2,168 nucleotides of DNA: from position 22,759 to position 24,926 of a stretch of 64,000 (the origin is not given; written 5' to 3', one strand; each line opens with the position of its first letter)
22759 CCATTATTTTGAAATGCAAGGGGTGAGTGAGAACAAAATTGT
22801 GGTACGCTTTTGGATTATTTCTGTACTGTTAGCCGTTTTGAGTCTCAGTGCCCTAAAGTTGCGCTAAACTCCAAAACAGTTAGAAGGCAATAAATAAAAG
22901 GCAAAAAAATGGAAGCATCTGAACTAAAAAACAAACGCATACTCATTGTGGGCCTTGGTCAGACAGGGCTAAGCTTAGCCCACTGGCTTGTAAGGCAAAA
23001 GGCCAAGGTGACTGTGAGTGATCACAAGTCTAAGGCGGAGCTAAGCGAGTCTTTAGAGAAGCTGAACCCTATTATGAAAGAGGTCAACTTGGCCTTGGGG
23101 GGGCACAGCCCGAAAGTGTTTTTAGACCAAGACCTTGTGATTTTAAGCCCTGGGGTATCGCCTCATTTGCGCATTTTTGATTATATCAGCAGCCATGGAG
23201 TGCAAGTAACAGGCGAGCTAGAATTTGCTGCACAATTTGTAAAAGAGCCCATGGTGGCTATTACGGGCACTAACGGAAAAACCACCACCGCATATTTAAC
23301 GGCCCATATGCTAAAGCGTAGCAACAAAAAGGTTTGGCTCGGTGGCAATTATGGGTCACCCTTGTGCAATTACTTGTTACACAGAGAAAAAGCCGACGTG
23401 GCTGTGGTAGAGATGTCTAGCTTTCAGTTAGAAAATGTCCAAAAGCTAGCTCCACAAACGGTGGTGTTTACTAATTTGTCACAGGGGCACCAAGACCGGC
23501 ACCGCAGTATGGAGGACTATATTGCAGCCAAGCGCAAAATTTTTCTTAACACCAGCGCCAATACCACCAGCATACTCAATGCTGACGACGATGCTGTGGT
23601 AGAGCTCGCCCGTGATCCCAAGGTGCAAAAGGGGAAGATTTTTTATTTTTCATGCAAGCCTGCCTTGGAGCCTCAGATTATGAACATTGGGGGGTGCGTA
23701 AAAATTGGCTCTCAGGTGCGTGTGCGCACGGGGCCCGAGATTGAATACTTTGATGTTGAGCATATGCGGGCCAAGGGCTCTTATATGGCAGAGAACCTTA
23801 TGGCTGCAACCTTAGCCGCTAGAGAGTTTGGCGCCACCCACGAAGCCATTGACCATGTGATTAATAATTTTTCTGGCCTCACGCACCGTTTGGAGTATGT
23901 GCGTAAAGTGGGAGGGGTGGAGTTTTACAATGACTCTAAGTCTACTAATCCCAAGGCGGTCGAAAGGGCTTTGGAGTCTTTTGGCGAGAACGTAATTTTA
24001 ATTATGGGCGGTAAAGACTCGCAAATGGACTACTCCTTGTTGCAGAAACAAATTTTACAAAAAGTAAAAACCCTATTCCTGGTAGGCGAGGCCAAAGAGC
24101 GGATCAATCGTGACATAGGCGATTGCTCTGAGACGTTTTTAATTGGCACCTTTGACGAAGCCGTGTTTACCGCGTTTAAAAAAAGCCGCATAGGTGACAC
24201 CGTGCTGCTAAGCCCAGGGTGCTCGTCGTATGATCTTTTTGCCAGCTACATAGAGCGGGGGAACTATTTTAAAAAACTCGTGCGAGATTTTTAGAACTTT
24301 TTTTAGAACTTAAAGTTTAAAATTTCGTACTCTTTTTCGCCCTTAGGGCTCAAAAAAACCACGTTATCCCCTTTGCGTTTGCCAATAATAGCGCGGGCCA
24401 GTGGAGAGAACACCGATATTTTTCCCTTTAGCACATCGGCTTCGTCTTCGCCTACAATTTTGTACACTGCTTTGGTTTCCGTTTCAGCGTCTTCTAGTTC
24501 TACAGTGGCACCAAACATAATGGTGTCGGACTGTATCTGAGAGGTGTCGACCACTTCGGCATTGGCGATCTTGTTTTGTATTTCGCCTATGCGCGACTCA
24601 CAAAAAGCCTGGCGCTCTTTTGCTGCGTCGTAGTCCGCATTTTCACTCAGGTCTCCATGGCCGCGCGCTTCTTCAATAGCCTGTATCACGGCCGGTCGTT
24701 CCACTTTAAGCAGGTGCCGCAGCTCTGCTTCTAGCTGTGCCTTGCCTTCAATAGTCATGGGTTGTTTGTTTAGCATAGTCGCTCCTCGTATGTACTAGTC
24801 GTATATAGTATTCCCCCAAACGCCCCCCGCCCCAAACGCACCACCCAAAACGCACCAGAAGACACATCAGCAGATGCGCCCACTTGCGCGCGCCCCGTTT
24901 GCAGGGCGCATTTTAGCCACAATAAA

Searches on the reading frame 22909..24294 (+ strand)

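Call 42: search_protein_families(library=pfam, proteins=[window:22909-24294:+])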
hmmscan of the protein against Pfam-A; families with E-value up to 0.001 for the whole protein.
window:22909-24294:+ (461 aa): 5 families
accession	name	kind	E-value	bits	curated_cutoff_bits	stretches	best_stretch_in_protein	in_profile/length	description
PF08245.18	Mur_ligase_M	-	9.9e-33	114.2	24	1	118-304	1-200/200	Mur ligase middle domain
PF21799.2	MurD-like_N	-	2.1e-17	63.6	27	1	9-102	1-88/88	Mur ligase MurD-like, N-terminal domain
PF02875.26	Mur_ligase_C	-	3.9e-13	50.8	28.4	1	326-436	1-125/127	Mur ligase, glutamate ligase domain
PF21377.3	MurD_N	-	1.8e-09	38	24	1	10-86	1-73/76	MurD N-terminal domain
PF02254.24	TrkA_N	-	0.00054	20.7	23.8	0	11-42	1-32/116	TrkA-N domain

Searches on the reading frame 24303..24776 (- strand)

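Call 42: search_protein_families(library=pfam, proteins=[window:24303-24776:-])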
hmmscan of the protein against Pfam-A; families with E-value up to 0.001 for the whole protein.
window:24303-24776:- (157 aa): 2 families
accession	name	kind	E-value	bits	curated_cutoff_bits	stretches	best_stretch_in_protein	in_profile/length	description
PF03449.20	GreA_GreB_N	-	4.3e-30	104.1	24.5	1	6-75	2-71/71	Transcription elongation factor, N-terminal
PF01272.25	GreA_GreB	-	2.1e-25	88.9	26.9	1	82-155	2-75/77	Transcription elongation factor, GreA/GreB, C-term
